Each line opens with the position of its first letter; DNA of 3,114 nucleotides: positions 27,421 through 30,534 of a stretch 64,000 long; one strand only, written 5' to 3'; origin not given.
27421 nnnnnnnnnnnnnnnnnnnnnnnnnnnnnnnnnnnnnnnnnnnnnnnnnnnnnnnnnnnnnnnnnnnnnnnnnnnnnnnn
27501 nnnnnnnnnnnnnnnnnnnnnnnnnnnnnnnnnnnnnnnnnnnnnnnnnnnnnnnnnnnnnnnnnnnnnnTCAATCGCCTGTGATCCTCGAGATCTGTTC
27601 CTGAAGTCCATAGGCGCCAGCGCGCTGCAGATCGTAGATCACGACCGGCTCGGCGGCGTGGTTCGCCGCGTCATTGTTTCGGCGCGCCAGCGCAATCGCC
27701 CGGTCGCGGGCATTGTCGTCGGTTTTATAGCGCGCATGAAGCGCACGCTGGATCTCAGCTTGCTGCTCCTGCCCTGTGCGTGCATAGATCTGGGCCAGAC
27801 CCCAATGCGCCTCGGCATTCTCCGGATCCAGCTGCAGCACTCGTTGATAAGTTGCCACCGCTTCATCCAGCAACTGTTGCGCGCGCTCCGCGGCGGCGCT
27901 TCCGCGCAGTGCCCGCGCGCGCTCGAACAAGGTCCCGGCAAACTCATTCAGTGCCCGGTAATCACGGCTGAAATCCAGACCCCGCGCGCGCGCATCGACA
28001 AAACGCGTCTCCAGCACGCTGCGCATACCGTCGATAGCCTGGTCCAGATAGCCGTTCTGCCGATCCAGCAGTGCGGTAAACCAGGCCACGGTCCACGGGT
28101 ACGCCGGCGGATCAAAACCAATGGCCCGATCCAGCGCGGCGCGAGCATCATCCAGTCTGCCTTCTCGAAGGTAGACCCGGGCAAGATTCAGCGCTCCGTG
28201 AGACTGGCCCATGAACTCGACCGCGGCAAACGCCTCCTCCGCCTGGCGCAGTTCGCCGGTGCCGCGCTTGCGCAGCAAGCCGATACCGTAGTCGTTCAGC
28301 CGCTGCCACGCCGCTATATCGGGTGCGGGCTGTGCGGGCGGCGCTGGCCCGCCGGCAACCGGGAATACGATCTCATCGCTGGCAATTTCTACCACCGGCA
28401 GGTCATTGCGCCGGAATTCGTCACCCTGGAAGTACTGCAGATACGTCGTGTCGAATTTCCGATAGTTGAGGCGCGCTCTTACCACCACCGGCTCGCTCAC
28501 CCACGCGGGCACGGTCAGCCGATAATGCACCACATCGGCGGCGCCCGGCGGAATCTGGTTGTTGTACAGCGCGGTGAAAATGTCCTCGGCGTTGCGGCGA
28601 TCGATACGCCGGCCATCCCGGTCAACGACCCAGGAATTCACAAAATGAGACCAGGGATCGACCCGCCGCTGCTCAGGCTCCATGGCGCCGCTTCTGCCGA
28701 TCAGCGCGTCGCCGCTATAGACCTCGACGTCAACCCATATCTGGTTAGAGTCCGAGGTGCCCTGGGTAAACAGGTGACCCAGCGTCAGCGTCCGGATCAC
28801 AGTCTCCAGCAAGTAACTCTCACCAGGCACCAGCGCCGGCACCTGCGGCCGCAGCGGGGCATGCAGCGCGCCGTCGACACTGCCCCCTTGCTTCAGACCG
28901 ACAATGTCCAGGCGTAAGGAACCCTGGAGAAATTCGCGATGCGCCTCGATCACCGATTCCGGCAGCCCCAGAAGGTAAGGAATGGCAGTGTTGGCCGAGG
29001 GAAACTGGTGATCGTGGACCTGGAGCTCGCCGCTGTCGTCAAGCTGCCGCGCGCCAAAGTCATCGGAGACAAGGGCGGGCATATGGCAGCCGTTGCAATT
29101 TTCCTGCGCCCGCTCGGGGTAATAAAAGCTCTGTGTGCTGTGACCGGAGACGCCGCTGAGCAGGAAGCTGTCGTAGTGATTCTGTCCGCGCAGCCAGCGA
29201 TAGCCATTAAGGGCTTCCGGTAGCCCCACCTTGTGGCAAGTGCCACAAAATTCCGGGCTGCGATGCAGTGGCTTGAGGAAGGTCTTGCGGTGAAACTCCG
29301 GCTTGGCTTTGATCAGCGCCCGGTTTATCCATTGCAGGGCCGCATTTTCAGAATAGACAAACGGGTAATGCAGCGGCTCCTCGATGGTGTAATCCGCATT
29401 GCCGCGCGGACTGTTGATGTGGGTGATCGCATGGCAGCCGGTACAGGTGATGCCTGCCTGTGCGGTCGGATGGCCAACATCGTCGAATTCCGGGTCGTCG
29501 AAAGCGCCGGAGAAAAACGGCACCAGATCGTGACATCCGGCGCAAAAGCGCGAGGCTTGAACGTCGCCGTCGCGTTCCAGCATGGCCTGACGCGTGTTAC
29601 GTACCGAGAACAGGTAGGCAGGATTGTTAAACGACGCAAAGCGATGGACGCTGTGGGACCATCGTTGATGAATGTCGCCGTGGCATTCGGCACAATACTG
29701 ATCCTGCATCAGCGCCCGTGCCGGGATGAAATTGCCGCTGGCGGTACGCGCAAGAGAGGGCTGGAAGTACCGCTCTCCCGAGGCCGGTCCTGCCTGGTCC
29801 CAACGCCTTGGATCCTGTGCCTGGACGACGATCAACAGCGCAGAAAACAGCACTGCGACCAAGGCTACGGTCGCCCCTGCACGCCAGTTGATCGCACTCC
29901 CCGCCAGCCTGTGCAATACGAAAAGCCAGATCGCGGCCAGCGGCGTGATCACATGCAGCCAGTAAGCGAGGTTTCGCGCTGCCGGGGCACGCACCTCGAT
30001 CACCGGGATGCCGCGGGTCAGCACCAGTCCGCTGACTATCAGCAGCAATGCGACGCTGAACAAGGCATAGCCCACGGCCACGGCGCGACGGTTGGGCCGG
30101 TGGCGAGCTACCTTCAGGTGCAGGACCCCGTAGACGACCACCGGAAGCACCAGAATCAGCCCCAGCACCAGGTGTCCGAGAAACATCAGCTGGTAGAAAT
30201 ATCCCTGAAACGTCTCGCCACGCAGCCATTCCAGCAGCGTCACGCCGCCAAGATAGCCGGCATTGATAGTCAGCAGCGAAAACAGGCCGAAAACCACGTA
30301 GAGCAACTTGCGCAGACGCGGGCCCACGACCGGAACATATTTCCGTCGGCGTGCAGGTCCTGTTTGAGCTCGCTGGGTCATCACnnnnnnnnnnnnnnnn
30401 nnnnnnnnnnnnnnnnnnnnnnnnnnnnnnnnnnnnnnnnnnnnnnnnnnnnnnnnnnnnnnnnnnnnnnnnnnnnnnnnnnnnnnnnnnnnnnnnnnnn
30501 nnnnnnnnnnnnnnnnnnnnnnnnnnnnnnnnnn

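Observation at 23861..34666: Second tightly coupled operon: CN-hydrolase, 1096-aa TPR/FG-GAP protein, membrane pentaheme cytochrome-TPR, CRTAC1, secreted TPR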

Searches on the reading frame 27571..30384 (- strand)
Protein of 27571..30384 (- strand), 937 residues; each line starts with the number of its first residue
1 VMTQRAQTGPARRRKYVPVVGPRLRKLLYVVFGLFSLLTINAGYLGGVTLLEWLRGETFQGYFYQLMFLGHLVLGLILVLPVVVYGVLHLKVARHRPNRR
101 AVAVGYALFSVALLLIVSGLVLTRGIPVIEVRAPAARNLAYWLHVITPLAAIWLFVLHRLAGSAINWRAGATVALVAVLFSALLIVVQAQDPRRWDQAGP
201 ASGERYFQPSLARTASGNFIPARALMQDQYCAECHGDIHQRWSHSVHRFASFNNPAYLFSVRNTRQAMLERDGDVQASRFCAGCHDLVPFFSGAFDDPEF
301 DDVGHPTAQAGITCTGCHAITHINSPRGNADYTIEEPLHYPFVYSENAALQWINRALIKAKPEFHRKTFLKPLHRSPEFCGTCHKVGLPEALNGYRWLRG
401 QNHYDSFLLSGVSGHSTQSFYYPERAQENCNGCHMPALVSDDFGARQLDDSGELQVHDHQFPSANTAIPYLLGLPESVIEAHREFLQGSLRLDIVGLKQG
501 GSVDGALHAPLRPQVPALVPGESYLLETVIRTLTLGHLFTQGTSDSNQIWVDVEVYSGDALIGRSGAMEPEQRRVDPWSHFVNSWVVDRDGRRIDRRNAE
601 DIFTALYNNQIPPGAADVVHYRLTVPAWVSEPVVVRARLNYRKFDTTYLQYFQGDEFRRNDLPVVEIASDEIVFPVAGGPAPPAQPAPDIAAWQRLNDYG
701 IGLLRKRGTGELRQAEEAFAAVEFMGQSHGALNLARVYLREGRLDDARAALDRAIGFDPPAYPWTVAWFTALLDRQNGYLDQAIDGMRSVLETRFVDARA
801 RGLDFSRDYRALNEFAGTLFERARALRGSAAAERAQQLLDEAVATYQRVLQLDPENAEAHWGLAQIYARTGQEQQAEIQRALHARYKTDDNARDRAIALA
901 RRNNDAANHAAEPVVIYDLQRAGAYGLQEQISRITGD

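Call 4: search_protein_families(library=pfam, proteins=[window:27571-30384:-], max_evalue=0.01)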
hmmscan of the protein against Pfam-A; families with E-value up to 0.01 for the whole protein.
window:27571-30384:- (937 aa): 17 families
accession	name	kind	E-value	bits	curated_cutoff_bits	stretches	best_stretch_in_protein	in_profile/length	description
PF13414.12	TPR_11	-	1.8e-13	50.3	26.8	1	832-871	3-42/42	TPR repeat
PF14559.12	TPR_19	-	5e-13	49.6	25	2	835-877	3-45/68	Tetratricopeptide repeat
PF13432.12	TPR_16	-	9.1e-09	36.1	32.7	2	832-882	6-58/65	Tetratricopeptide repeat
PF13181.12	TPR_8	-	5.1e-08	32.9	25.7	0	732-759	5-32/34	Tetratricopeptide repeat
PF07719.23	TPR_2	-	7.2e-08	32.4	27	1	733-759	6-32/34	Tetratricopeptide repeat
PF00515.34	TPR_1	-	3.8e-07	30.1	27.8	0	824-856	2-34/34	Tetratricopeptide repeat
PF13424.12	TPR_12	-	8.8e-07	29.5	30.1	1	822-877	2-65/77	Tetratricopeptide repeat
PF13428.12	TPR_14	-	1e-06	29.2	23.5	1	824-866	2-44/44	Tetratricopeptide repeat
PF13435.11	Cytochrome_C554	-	1.7e-06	29.3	20.8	1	231-318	2-83/84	Cytochrome c554 and c-prime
PF13431.12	TPR_17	-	3.6e-06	27.3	24.4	1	846-877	2-33/34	Tetratricopeptide repeat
PF24575.1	TPR_Slam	-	0.0001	23.1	35.2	1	828-879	52-103/104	Surface lipoprotein assembly modifier, N-terminal TPR repeats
PF23914.1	TPR_CcmH_CycH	-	0.00019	21.8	42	0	836-893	63-121/158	Cytochrome c-type biogenesis protein H TPR domain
PF13174.12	TPR_6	-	0.0011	19.9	26.3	0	732-755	4-27/33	Tetratricopeptide repeat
PF07721.20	TPR_4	-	0.0016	19.3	27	1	729-753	2-26/26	Tetratricopeptide repeat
PF13442.11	Cytochrome_CBB3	-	0.0026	18.5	27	0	226-272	10-52/68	Cytochrome C oxidase, cbb3-type, subunit III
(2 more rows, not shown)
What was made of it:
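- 29065..29712 (-): Pentahaem c-type domain (residues about 225-440) with CXXCH at 231, 281, 314, 380 and 430. Cytochrome_C554 at 29.3 bits against a cut-off of 20.8 (call 4).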

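Call 5: search_protein_families(library=ncbifam, proteins=[window:27571-30384:-], max_evalue=0.01)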
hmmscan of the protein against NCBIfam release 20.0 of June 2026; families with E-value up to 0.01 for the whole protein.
window:27571-30384:- (937 aa): 10 families
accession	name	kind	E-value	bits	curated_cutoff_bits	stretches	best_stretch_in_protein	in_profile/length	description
TIGR02917.1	PEP_TPR_lipo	equivalog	1.3e-07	30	312.2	1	830-902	506-576/899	XrtA/PEP-CTERM system TPR-repeat protein PrsT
TIGR02521.1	type_IV_pilW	equivalog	3.3e-07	30.1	154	1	823-910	135-219/234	type IV pilus biogenesis/stability protein PilW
TIGR02552.1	LcrH_SycD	equivalog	1.6e-05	24.6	104.8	1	824-879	53-108/136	SycD/LcrH family type III secretion system chaperone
NF007468.0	PRK10049.1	equivalog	0.0012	17.1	1043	1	823-896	101-175/817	poly-beta-1,6 N-acetyl-D-glucosamine export porin PgaA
TIGR03939.1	PGA_TPR_OMP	equivalog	0.0029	15.9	366.65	1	824-905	87-169/800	poly-beta-1,6 N-acetyl-D-glucosamine export porin PgaA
TIGR03508.1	decahem_SO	subfamily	0.0032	17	192.2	1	224-320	66-152/258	DmsE family decaheme c-type cytochrome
NF033920.0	C39_PA2778_fam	equivalog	0.006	16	150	0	824-879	191-246/255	PA2778 family cysteine peptidase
NF041522.1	TPR_sll0314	equivalog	0.0063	15.8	225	0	803-882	160-241/275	Sll0314/Alr1548 family TPR repeat-containing protein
NF008757.0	PRK11788.1-5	equivalog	0.0066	15.6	363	0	728-793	180-243/388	lipopolysaccharide assembly protein LapB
NF040959.1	MamA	equivalog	0.0071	15.8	200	0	833-876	150-192/204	magnetosome protein MamA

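Call 10: find_encoding_contigs(protein=window:27571-30384:-, flank=10000, max_places=6)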
Protein window:27571-30384:- (937 aa): no gene with exactly this product is on record in the collection.

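Call 11: find_homologous_proteins(query=window:27571-30384:-, max_evalue=0.00001)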
Query window:27571-30384:- (937 aa): 6270 proteins with E <= 0.00001 among 8000 candidates; the best 120 are listed.
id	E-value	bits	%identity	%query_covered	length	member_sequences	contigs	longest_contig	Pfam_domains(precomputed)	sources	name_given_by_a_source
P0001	0.0e+0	2019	92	100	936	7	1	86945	PF14559.13,PF13431.13,PF13435.12,PF13414.13,PF00515.35,PF13424.13,PF13432.13,PF13181.13,PF07719.24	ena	-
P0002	0.0e+0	1930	88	100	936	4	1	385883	PF14559.13,PF13431.13,PF13435.12,PF13414.13,PF13176.13,PF13432.13,PF13428.13,PF13181.13,PF07719.24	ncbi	-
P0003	0.0e+0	1805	82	100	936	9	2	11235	PF14559.13,PF13431.13,PF13414.13,PF00515.35,PF13424.13,PF13432.13,PF13428.13,PF13181.13,PF07719.24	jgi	-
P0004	0.0e+0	1793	81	100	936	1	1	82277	PF14559.13,PF13414.13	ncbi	-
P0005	0.0e+0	1775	80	100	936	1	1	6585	PF14559.13,PF13414.13,PF13432.13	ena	-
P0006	0.0e+0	1768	80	100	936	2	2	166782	PF14559.13,PF13414.13,PF13432.13,PF07719.24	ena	-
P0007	0.0e+0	1607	73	100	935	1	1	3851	PF14559.13,PF13431.13,PF13414.13,PF07719.24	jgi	-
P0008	0.0e+0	1547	70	97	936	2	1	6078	PF14559.13,PF13414.13,PF13432.13,PF13428.13,PF13181.13,PF07719.24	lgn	-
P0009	0.0e+0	1547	70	99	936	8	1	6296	PF14559.13,PF13435.12,PF13414.13,PF13432.13,PF07719.24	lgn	-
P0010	0.0e+0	1523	69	99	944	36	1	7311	PF14559.13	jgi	-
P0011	0.0e+0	1523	69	100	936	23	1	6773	PF14559.13,PF13431.13,PF13414.13,PF13432.13,PF13181.13,PF07719.24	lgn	-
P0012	0.0e+0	1520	69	99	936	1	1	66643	PF14559.13,PF13414.13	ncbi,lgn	-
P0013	0.0e+0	1515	71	97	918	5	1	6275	PF14559.13,PF13414.13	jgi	jgi:tetratricopeptide (TPR) repeat protein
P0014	0.0e+0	1515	71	97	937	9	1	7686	PF14559.13,PF13414.13,PF13432.13,PF13181.13,PF07719.24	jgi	-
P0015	0.0e+0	1513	68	99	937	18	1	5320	PF14559.13,PF13435.12,PF13414.13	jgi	jgi:tetratricopeptide (TPR) repeat protein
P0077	0.0e+0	1411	64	98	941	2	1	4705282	PF14559.13,PF13431.13,PF13414.13,PF00515.35,PF21033.5,PF13432.13,PF13181.13,PF07719.24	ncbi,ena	-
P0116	0.0e+0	1388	65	99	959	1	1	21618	PF13435.12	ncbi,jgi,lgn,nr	ncbi:MAG: tetratricopeptide repeat protein [Acidobacteria bacterium]|nr:MAG: tetratricopeptide repea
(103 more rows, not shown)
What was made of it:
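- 27571..30384 (-): 937-aa membrane cytochrome: 5 TM helices, pentahaem c domain, beta-sandwich and TPR. More than 6270 homologues (call 11).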

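Call 12: find_encoding_contigs(protein=P0077, flank=10000, max_places=2)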
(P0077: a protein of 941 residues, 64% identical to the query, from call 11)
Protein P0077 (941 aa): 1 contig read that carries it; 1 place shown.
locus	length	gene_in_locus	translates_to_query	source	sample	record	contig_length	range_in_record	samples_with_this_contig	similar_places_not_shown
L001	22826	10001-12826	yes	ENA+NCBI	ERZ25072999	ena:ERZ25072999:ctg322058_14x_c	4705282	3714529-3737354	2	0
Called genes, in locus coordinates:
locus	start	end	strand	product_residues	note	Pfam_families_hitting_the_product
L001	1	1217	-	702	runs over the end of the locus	PF00034:Cytochrom_C (faint), PF13442:Cytochrome_CBB3, PF01011:PQQ, PF13360:PQQ_2, PF13570:Beta-prop_ACSF4 (faint), PF13360:PQQ_2 (weak), PF01011:PQQ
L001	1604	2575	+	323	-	-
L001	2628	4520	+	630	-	-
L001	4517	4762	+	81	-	-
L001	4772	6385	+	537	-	PF03062:MBOAT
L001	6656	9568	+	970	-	PF01839:FG-GAP (faint), PF13517:FG-GAP_3, PF07593:UnbV_ASPIC, PF00515:TPR_1 (faint), PF07719:TPR_2 (faint), PF12895:ANAPC3, PF13432:TPR_16, PF14559:TPR_19 (weak), +8 more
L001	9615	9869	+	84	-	-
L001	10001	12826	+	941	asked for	PF00515:TPR_1 (faint), PF07719:TPR_2 (faint), PF13181:TPR_8 (faint), PF13432:TPR_16 (faint), PF14559:TPR_19 (weak), PF21033:RMD1-3 (faint), PF13414:TPR_11 (faint), PF13431:TPR_17 (faint)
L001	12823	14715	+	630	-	PF01839:FG-GAP (faint), PF13517:FG-GAP_3, PF07593:UnbV_ASPIC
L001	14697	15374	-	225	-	PF00072:Response_reg, PF00486:Trans_reg_C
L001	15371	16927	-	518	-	PF00512:HisKA, PF02518:HATPase_c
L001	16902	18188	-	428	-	PF13372:Alginate_exp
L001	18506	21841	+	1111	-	PF12895:ANAPC3 (faint), PF13432:TPR_16, PF14559:TPR_19 (weak), PF13432:TPR_16, PF14559:TPR_19 (weak), PF13432:TPR_16 (weak), PF14559:TPR_19 (weak), PF13517:FG-GAP_3, +14 more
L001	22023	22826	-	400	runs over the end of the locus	PF02350:Epimerase_2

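Call 13: find_encoding_contigs(protein=P0116, flank=10000, max_places=2)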
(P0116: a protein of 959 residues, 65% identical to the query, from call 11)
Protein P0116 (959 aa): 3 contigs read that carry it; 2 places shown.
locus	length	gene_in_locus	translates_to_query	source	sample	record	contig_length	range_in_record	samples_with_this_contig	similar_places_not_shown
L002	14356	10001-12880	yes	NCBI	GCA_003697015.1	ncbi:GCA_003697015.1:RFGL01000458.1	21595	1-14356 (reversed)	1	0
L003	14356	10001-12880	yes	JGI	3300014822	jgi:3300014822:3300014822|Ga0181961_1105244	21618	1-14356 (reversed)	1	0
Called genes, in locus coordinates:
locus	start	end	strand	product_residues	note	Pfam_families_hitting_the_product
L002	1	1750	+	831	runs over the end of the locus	PF00676:E1_dh, PF02779:Transket_pyr, PF02780:Transketolase_C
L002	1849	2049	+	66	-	-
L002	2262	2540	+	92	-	-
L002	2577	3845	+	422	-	PF00881:Nitroreductase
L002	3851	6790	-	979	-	PF00069:Pkinase, PF07714:PK_Tyr_Ser-Thr, PF03109:ABC1 (weak), PF14559:TPR_19 (faint), PF13432:TPR_16 (faint), PF13424:TPR_12 (faint), PF00515:TPR_1 (faint), PF07719:TPR_2 (faint), +4 more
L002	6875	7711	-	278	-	-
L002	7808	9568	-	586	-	PF03372:Exo_endo_phos, PF19580:Exo_endo_phos_3 (weak)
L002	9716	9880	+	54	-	PF12441:CopG_antitoxin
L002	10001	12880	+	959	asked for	PF13435:Cytochrome_C554 (weak)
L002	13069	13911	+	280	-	PF26745:SPM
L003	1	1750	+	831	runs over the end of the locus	PF00676:E1_dh, PF02779:Transket_pyr, PF02780:Transketolase_C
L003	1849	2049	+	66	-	-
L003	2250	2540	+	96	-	-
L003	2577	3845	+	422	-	PF00881:Nitroreductase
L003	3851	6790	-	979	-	PF00069:Pkinase, PF07714:PK_Tyr_Ser-Thr, PF03109:ABC1 (weak), PF14559:TPR_19 (faint), PF13432:TPR_16 (faint), PF13424:TPR_12 (faint), PF00515:TPR_1 (faint), PF07719:TPR_2 (faint), +4 more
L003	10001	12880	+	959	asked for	PF13435:Cytochrome_C554 (weak)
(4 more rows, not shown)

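Call 14: find_encoding_contigs(protein=P0002, flank=10000, max_places=2)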
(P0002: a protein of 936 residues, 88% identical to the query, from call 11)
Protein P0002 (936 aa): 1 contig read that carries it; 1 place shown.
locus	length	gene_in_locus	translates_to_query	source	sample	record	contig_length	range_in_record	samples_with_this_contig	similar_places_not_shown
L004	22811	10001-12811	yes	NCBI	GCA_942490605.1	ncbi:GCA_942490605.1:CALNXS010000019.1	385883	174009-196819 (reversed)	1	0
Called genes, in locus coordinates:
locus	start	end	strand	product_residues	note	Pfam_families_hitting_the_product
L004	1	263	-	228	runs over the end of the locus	PF13661:2OG-FeII_Oxy_4 (weak), PF13640:2OG-FeII_Oxy_3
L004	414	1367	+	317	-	PF00685:Sulfotransfer_1, PF13469:Sulfotransfer_3 (weak)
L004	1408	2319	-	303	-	-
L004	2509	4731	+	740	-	PF01734:Patatin, PF01103:Omp85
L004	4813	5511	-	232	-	-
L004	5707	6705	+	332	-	PF00795:CN_hydrolase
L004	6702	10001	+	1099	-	PF00515:TPR_1 (faint), PF07719:TPR_2 (faint), PF13428:TPR_14 (faint), PF14559:TPR_19 (faint), PF23914:TPR_CcmH_CycH (faint), PF13432:TPR_16, PF13414:TPR_11 (weak), PF13517:FG-GAP_3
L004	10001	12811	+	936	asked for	PF13435:Cytochrome_C554 (faint), PF07719:TPR_2 (faint), PF13176:TPR_7 (faint), PF13181:TPR_8 (faint), PF13428:TPR_14 (faint), PF13414:TPR_11, PF13432:TPR_16 (weak), PF14559:TPR_19 (weak), +1 more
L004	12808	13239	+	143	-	-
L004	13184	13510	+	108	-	-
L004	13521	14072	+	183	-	-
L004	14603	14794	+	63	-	PF07593:UnbV_ASPIC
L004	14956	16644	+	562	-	PF07719:TPR_2 (faint), PF13181:TPR_8 (faint), PF13371:TPR_9 (faint), PF13414:TPR_11 (faint), PF00515:TPR_1 (weak), PF14559:TPR_19 (weak), PF23914:TPR_CcmH_CycH (weak), PF14559:TPR_19 (weak), +9 more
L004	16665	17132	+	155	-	PF16108:DUF4826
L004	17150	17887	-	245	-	-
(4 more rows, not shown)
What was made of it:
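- Checked: That start is plausible because the Pfam match begins at residue 42 (call 4) and the closest orthologue is called at 332 aa (call 14).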

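Call 15: search_solved_structures(query=window:27571-30384:-, max_evalue=1)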
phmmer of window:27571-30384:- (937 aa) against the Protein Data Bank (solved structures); distinct sequences matched with E-value up to 1: 60.
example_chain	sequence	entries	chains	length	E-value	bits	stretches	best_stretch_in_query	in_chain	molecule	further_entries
9qhb_A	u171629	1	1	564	7.4e-26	93.7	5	839-874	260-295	Engineered tetratricopeptide repeat protein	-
8bu0_A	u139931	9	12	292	3.8e-19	71.5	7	836-874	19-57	Consensus tetratricopeptide repeat protein | Crystal structure of an 8-repeat consensus TPR superhelix with Zinc. | Monomer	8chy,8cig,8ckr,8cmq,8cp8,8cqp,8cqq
9qhc_A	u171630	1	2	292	4.3e-15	58.1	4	839-874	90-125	Engineered tetratricopeptide repeat protein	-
7obi_A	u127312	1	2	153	1.5e-11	46.3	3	824-876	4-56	CTPR-rv4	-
1na0_A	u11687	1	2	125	3e-10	42.1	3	836-871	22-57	designed protein CTPR3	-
2fo7_A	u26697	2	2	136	2e-09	39.3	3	839-876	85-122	SYNTHETIC CONSENSUS TPR PROTEIN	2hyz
8ch0_A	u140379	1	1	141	2.4e-09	39.1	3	839-876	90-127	Consensus tetratricopeptide repeat protein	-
9gzg_A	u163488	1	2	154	3.4e-08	35.3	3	834-872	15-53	Engineered CTPR protein with glutamic acids for conductivity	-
1w3b_A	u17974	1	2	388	1.4e-07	33.3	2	823-877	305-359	UDP-N-ACETYLGLUCOSAMINE--PEPTIDE N-ACETYLGLUCOSAMINYLTRANSFERASE 110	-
6eou_A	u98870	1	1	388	2.8e-07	32.2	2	823-877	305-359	UDP-N-acetylglucosamine--peptide N-acetylglucosaminyltransferase 110 kDa subunit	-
6v8e_A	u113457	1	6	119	3.3e-07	32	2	839-872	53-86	Designed protein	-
5hrz_A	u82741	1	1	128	3.7e-07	31.8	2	828-871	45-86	TPR domain protein 1na0C3_3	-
7ntf_A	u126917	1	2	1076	3.9e-07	31.7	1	823-877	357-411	Isoform 1 of UDP-N-acetylglucosamine--peptide N-acetylglucosaminyltransferase 110 kDa subu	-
7yea_A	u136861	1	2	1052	5.2e-07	31.3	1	823-877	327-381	UDP-N-acetylglucosamine--peptide N-acetylglucosaminyltransferase 110 kDa subunit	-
7yeh_B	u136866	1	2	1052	5.2e-07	31.3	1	823-877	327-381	UDP-N-acetylglucosamine--peptide N-acetylglucosaminyltransferase 110 kDa subunit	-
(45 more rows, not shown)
